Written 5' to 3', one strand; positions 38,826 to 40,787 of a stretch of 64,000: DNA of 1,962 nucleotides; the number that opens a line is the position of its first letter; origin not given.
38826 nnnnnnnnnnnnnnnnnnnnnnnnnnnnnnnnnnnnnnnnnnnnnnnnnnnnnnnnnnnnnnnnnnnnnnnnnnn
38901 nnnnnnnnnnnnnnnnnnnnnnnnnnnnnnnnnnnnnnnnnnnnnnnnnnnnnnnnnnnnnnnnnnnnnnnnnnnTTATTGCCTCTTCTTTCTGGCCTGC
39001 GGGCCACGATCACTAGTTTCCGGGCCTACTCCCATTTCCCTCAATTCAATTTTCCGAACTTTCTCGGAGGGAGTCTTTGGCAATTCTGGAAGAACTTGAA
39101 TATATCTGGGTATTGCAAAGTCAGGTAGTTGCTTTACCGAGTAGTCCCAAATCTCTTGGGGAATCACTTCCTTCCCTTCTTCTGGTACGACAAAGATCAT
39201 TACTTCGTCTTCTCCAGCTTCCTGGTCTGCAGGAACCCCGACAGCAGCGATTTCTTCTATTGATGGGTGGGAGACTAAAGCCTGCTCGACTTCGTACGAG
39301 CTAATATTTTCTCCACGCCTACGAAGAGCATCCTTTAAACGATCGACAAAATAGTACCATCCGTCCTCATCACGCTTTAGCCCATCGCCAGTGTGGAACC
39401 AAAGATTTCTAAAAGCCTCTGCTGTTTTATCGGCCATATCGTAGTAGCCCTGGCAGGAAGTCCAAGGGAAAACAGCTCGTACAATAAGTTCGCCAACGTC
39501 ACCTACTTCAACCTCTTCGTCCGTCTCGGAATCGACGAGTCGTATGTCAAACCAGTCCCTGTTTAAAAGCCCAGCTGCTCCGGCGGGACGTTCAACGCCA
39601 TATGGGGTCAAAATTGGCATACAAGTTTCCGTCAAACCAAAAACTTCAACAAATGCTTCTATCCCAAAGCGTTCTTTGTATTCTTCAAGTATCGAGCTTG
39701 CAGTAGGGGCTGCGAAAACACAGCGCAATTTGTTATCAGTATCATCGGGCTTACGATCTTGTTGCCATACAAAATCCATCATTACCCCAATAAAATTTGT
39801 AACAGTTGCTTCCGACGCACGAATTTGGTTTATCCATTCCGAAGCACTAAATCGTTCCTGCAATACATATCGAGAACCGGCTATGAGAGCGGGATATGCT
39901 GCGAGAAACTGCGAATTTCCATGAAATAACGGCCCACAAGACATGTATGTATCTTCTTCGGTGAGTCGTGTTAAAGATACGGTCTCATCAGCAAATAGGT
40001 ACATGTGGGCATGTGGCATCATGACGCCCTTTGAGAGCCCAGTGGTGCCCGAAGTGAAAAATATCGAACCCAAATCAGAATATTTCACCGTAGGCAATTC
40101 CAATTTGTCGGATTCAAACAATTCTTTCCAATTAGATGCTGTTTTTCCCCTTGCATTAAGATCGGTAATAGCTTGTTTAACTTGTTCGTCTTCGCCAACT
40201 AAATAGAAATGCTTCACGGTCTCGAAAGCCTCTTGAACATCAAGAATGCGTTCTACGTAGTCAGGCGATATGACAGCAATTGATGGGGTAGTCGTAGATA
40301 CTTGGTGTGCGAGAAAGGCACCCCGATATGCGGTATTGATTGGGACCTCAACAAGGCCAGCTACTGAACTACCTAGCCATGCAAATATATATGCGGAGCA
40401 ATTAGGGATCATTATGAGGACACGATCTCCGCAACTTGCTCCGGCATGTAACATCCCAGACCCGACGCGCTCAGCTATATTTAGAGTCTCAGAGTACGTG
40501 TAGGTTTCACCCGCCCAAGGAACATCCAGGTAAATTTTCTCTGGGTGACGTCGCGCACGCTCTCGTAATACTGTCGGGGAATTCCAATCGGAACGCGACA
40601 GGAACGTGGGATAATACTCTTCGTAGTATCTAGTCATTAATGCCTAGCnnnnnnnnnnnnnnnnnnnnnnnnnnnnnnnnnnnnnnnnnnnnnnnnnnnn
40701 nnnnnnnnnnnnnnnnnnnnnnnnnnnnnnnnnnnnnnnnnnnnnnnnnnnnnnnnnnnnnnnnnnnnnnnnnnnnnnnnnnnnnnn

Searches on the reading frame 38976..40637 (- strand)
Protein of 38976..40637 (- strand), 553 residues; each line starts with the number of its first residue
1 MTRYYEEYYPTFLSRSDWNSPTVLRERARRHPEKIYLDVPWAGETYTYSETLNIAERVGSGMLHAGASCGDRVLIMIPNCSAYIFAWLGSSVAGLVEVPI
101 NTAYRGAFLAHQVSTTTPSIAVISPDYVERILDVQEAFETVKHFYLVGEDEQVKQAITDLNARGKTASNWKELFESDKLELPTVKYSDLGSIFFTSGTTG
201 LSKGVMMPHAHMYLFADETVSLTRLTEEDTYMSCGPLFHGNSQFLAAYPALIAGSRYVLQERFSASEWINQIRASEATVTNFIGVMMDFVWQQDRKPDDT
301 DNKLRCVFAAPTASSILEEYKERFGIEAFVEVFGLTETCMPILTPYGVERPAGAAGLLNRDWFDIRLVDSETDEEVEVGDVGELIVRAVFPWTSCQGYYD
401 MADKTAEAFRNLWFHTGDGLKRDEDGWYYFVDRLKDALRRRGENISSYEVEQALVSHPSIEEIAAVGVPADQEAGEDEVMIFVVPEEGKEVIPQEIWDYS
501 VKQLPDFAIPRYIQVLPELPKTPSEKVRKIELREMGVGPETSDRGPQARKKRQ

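Call 29: find_encoding_contigs(protein=window:38976-40637:-, flank=10000, max_places=1)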
Protein window:38976-40637:- (553 aa): 7 contigs read that carry it; 1 place shown.
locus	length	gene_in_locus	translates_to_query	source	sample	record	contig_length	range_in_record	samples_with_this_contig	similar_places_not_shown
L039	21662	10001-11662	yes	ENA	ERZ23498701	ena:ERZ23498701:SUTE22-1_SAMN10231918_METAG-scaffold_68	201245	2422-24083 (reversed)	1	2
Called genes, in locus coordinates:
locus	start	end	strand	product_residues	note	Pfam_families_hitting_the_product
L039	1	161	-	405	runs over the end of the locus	PF02515:CoA_transf_3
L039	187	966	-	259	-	PF00106:adh_short, PF13561:adh_short_C2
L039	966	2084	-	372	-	PF02771:Acyl-CoA_dh_N, PF02770:Acyl-CoA_dh_M, PF00441:Acyl-CoA_dh_1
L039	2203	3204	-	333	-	PF04909:Amidohydro_2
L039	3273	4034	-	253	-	PF00106:adh_short, PF08659:KR, PF13561:adh_short_C2, PF23441:SDR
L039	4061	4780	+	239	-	PF00106:adh_short, PF01370:Epimerase (weak), PF13561:adh_short_C2, PF08659:KR (weak)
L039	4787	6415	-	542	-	PF00501:AMP-binding, PF13193:AMP-binding_C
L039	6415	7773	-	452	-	PF00890:FAD_binding_2, PF01266:DAO, PF12831:FAD_oxidored (weak)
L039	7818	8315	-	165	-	PF13669:Glyoxalase_4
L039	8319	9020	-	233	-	PF00106:adh_short, PF01370:Epimerase, PF08659:KR (faint), PF13561:adh_short_C2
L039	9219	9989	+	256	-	PF00378:ECH_1, PF16113:ECH_2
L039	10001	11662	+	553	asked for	PF00501:AMP-binding, PF13193:AMP-binding_C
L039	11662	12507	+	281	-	-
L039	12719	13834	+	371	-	PF07690:MFS_1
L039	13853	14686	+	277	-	PF00106:adh_short, PF08659:KR (weak), PF23441:SDR (weak), PF13561:adh_short_C2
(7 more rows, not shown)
